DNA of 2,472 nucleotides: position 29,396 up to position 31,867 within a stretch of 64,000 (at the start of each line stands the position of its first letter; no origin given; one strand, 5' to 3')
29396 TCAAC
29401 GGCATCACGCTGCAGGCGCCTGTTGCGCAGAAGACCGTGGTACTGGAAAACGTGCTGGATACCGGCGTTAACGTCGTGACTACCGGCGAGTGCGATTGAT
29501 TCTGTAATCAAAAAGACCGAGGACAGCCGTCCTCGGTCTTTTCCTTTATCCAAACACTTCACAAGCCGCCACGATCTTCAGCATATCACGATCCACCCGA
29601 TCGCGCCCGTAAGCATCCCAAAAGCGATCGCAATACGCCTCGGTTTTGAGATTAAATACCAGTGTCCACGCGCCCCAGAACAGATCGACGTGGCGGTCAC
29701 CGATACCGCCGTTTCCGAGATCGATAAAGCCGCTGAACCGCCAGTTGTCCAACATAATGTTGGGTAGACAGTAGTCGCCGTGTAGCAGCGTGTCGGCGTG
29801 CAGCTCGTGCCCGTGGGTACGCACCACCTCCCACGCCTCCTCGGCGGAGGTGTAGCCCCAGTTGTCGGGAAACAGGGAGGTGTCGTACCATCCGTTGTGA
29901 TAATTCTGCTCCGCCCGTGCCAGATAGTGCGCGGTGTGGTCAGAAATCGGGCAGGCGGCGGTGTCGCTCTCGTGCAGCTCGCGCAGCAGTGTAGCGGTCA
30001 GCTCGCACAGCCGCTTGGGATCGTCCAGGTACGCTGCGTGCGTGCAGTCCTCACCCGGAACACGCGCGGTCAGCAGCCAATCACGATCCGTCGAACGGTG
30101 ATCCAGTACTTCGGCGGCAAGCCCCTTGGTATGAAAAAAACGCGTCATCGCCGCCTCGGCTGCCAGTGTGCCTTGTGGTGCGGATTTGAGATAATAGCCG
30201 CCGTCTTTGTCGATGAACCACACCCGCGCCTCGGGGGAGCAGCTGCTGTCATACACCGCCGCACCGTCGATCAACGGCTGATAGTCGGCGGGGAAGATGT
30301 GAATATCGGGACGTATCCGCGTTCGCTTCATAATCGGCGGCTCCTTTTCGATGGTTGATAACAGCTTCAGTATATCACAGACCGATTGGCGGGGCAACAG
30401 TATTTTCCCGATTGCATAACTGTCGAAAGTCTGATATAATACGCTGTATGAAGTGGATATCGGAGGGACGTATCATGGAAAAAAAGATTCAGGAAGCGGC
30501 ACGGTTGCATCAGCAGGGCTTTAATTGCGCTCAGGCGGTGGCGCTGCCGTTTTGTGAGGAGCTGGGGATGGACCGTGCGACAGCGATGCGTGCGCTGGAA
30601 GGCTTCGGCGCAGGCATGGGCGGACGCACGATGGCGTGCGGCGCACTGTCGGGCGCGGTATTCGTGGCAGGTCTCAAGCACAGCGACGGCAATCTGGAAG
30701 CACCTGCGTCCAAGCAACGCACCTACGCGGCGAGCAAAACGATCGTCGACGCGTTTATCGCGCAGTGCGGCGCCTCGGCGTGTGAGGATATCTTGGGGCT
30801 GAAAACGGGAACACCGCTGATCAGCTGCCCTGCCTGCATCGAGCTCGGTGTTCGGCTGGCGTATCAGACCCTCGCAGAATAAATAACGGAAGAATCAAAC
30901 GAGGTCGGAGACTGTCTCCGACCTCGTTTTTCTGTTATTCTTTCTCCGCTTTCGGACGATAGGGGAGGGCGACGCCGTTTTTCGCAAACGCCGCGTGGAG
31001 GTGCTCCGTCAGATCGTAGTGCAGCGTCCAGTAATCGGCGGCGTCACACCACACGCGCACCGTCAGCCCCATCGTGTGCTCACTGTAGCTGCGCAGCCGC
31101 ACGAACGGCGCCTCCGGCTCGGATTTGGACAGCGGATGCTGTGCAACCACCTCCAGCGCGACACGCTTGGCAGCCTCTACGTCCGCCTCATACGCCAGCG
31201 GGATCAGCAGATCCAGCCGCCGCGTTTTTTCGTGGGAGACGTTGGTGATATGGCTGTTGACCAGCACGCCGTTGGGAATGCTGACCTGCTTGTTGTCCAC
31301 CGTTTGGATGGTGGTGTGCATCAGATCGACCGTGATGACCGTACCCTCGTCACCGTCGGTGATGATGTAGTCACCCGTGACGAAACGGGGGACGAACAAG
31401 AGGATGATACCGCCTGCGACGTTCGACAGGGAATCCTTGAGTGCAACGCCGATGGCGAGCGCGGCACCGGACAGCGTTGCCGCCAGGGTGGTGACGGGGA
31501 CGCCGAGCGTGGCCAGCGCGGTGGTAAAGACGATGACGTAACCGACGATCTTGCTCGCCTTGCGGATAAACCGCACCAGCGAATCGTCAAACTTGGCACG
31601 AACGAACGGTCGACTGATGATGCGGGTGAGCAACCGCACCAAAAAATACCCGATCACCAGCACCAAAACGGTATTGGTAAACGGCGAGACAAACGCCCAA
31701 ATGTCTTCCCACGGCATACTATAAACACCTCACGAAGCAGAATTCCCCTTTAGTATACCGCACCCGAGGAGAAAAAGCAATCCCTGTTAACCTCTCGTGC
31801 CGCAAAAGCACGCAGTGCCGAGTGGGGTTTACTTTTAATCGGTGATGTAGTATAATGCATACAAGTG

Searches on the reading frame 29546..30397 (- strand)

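Call 59: search_protein_families(library=pfam, proteins=[window:29546-30397:-], max_evalue=0.001)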
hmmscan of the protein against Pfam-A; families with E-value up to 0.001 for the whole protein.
window:29546-30397:- (283 aa): 1 family
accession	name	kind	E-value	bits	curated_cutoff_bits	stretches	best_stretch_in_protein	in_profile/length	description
PF01636.29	APH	-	2e-30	106.8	23.2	1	58-267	13-233/239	Phosphotransferase enzyme family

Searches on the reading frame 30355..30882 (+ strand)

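Call 59: search_protein_families(library=pfam, proteins=[window:30355-30882:+], max_evalue=0.001)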
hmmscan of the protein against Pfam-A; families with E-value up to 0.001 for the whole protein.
window:30355-30882:+ (175 aa): 1 family
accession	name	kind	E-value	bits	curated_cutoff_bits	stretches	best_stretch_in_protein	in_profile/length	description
PF09719.15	C_GCAxxG_C_C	-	1.5e-24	86.8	27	1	56-168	1-114/118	Putative redox-active protein (C_GCAxxG_C_C)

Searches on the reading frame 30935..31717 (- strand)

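Call 59: search_protein_families(library=pfam, proteins=[window:30935-31717:-], max_evalue=0.001)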
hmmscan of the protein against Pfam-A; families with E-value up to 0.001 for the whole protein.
window:30935-31717:- (260 aa): 2 families
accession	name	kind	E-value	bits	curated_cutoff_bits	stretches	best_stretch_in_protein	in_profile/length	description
PF00924.24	MS_channel_2nd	-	2.3e-15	56.9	20.2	1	95-162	1-68/68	Mechanosensitive ion channel, beta-domain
PF21082.3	MS_channel_3rd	-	7.9e-07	29.9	21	1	172-250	5-87/88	Mechanosensitive ion channel MscS, C-terminal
